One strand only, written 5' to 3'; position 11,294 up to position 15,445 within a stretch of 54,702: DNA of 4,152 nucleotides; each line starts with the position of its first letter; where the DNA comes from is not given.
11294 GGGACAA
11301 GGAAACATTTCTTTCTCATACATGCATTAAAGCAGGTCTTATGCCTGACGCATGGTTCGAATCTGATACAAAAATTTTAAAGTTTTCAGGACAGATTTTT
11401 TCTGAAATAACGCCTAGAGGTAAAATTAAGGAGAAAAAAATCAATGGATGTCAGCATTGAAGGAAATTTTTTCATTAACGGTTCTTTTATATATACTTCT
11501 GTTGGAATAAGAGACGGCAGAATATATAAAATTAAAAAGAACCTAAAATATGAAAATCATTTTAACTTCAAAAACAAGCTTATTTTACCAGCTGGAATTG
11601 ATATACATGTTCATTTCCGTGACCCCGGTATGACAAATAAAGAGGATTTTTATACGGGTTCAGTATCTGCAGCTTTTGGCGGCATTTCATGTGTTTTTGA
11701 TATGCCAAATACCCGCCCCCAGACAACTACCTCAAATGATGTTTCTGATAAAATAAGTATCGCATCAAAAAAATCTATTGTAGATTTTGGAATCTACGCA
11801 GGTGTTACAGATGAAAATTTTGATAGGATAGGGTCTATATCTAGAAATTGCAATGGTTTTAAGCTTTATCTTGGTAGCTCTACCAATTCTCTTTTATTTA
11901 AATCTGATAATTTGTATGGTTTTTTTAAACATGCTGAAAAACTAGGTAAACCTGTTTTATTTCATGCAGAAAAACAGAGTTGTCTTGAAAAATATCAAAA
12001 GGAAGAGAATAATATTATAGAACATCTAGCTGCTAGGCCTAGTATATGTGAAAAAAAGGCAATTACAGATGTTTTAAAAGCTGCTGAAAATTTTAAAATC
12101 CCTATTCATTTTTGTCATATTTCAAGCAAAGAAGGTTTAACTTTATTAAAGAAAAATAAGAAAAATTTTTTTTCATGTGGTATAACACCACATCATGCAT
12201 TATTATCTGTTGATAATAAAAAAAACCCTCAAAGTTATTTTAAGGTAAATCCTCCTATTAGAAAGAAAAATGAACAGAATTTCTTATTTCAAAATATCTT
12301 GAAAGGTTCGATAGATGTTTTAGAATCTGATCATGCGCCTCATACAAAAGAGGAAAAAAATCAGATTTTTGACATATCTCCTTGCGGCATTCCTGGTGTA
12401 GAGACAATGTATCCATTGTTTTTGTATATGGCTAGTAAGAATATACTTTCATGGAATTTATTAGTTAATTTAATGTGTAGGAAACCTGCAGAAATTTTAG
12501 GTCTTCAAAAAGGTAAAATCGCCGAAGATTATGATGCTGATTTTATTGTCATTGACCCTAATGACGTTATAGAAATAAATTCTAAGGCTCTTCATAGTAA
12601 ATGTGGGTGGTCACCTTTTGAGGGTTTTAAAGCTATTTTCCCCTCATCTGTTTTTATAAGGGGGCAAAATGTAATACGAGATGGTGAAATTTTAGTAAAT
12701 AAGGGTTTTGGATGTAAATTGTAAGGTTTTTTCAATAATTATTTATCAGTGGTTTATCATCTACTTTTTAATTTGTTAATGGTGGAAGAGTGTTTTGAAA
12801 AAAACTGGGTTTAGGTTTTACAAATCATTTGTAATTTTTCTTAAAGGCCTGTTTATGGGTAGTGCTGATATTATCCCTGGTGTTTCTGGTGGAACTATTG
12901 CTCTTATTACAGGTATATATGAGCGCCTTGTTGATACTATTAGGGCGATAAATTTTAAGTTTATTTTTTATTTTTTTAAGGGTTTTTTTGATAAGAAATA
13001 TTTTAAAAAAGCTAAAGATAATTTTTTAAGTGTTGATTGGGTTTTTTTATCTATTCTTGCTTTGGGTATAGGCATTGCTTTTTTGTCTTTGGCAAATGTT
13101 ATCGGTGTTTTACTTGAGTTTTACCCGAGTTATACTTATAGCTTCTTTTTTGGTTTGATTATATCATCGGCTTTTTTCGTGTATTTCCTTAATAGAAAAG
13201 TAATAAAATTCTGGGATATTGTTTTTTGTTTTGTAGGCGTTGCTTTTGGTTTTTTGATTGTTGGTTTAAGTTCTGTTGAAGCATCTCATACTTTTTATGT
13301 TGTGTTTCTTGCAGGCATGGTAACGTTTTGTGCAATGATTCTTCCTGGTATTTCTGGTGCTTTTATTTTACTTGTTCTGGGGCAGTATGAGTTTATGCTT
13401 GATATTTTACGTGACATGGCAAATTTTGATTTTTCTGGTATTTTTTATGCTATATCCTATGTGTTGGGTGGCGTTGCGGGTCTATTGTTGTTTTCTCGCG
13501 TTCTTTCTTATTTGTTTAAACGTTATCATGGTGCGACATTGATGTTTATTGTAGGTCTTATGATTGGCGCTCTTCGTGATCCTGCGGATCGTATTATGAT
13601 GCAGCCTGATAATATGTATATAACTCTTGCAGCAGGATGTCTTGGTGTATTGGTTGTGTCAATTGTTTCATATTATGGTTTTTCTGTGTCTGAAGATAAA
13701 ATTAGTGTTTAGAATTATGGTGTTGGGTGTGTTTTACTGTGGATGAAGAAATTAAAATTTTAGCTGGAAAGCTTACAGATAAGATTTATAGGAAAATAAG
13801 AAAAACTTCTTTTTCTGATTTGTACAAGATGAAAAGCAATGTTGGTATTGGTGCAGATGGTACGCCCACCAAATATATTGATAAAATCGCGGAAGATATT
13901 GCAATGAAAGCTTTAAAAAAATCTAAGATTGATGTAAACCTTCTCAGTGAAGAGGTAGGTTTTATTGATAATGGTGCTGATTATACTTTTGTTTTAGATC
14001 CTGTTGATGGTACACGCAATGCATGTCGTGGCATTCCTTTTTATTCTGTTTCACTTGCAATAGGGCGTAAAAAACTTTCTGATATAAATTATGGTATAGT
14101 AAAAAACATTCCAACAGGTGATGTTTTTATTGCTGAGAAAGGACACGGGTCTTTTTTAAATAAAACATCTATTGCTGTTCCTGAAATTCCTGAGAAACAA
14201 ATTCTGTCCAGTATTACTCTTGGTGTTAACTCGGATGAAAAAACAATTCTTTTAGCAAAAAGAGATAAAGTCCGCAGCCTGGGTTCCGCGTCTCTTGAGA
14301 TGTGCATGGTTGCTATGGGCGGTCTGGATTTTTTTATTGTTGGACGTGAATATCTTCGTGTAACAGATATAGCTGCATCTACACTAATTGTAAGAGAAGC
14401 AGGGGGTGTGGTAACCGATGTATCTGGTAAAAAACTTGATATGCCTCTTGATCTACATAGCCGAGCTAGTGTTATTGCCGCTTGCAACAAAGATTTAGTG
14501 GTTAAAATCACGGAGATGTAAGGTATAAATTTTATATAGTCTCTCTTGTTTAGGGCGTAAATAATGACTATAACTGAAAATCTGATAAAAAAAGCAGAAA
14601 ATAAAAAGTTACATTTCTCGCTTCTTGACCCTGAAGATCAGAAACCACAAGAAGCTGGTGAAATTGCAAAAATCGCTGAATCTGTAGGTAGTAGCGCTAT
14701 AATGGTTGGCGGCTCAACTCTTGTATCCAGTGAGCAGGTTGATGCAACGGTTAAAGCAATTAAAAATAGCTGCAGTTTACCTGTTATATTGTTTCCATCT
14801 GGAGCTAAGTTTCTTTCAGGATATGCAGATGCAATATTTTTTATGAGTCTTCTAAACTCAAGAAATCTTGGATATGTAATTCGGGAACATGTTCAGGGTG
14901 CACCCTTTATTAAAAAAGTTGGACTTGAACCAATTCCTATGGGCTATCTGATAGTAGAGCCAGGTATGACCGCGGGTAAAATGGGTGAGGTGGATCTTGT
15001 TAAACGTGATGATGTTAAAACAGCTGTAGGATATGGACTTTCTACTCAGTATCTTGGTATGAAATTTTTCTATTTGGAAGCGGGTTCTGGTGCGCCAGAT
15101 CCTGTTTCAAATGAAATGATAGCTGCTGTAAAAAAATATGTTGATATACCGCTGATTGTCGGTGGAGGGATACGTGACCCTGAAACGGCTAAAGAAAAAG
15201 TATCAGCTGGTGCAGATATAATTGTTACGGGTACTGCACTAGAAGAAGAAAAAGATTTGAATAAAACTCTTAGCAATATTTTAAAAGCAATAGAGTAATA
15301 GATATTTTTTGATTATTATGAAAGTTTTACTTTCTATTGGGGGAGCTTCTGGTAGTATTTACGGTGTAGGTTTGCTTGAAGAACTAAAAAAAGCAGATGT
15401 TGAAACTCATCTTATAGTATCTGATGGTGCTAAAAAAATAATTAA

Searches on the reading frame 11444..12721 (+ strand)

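Call 82: search_protein_families(library=ncbifam, proteins=[window:11444-12721:+], max_evalue=1e-8)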
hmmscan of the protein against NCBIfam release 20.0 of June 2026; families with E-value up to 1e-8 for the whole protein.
window:11444-12721:+ (426 aa): 30 families (the best 25 are shown)
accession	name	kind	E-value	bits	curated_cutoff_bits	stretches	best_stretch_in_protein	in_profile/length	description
NF002668.0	PRK02382.1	equivalog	1.3e-118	396.5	452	1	18-423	14-423/436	dihydroorotase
NF002284.0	PRK01211.1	subfamily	5.5e-115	384.6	462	1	4-418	2-396/409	dihydroorotase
TIGR00857.1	pyrC_multi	subfamily_domain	3e-105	352.5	279.05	1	16-413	4-411/412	dihydroorotase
NF006559.0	PRK09060.1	equivalog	6.9e-98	327.8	482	1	16-418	21-429/444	dihydroorotase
NF003271.0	PRK04250.1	equivalog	7.7e-98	327.8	405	1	1-424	2-400/407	dihydroorotase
NF005751.0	PRK07575.1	equivalog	1.6e-90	303.7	529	1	12-417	16-426/440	dihydroorotase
TIGR03178.1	allantoinase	equivalog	2.1e-77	260.8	357.85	1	16-419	16-433/441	allantoinase AllB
NF006688.0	PRK09236.1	equivalog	7e-76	255.8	535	1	13-415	15-430/444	dihydroorotase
NF006837.0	PRK09357.1-2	equivalog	4.8e-74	249.4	575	1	6-398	7-408/428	dihydroorotase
NF004839.0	PRK06189.1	equivalog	2e-70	237.7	631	1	16-416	19-436/451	allantoinase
NF001541.2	PRK00369.1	equivalog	1e-68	231.7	310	1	20-421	17-393/400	dihydroorotase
NF058539.1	ergo_uti2_ErtD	equivalog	4.2e-63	213.8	650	1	4-423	5-442/449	hydantoin-5-propionate amidohydrolase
TIGR02033.1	D-hydantoinase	equivalog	1.3e-57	195.7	393.25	1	17-423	16-449/454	dihydropyrimidinase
NF006844.0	PRK09357.2-5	equivalog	3.6e-54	184.4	701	1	20-394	24-402/422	dihydroorotase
NF006841.0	PRK09357.2-2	equivalog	2.6e-52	177.9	640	2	162-410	162-416/421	dihydroorotase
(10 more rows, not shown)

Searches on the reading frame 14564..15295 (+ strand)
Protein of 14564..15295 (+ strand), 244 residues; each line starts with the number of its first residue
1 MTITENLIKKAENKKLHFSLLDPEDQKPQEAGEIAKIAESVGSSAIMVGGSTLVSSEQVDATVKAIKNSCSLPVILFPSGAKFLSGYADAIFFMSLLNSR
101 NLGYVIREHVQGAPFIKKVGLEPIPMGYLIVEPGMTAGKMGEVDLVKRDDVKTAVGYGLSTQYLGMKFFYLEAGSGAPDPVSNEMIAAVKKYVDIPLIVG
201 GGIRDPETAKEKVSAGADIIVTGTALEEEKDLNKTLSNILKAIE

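Call 82: search_protein_families(library=ncbifam, proteins=[window:14564-15295:+], max_evalue=1e-8)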
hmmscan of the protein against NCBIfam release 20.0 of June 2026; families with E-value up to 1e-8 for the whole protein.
window:14564-15295:+ (244 aa): 9 families
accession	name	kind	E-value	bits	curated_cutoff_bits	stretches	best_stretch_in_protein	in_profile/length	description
NF003198.0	PRK04169.1-2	subfamily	7e-97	323.4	247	1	3-243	5-246/249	geranylgeranylglyceryl/heptaprenylglyceryl phosphate synthase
TIGR01769.1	GGGP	equivalog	4.6e-79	265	161.55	1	17-223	1-205/205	phosphoglycerol geranylgeranyltransferase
NF003202.0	PRK04169.1-6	equivalog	3.9e-68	229.7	353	1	11-237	22-246/254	phosphoglycerol geranylgeranyltransferase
TIGR01768.1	GGGP-family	subfamily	2.6e-67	226.6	113.25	1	16-235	1-219/224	geranylgeranylglyceryl phosphate synthase family protein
NF003201.0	PRK04169.1-5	equivalog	1.1e-60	204.9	388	1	12-241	18-243/253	phosphoglycerol geranylgeranyltransferase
NF003199.0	PRK04169.1-3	subfamily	5.4e-22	78.5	169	1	17-236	10-227/233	geranylgeranylglyceryl/heptaprenylglyceryl phosphate synthase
TIGR04146.1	GGGPS_Afulg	equivalog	1.5e-16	61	320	1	17-229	6-212/221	phosphoglycerol geranylgeranyltransferase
NF003197.1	PRK04169.1-1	equivalog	1.7e-14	54.2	260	1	17-237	9-221/228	heptaprenylglyceryl phosphate synthase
TIGR04147.1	GGGPS_Halobact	equivalog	4.6e-09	36.4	300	1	21-229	11-214/229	phosphoglycerol geranylgeranyltransferase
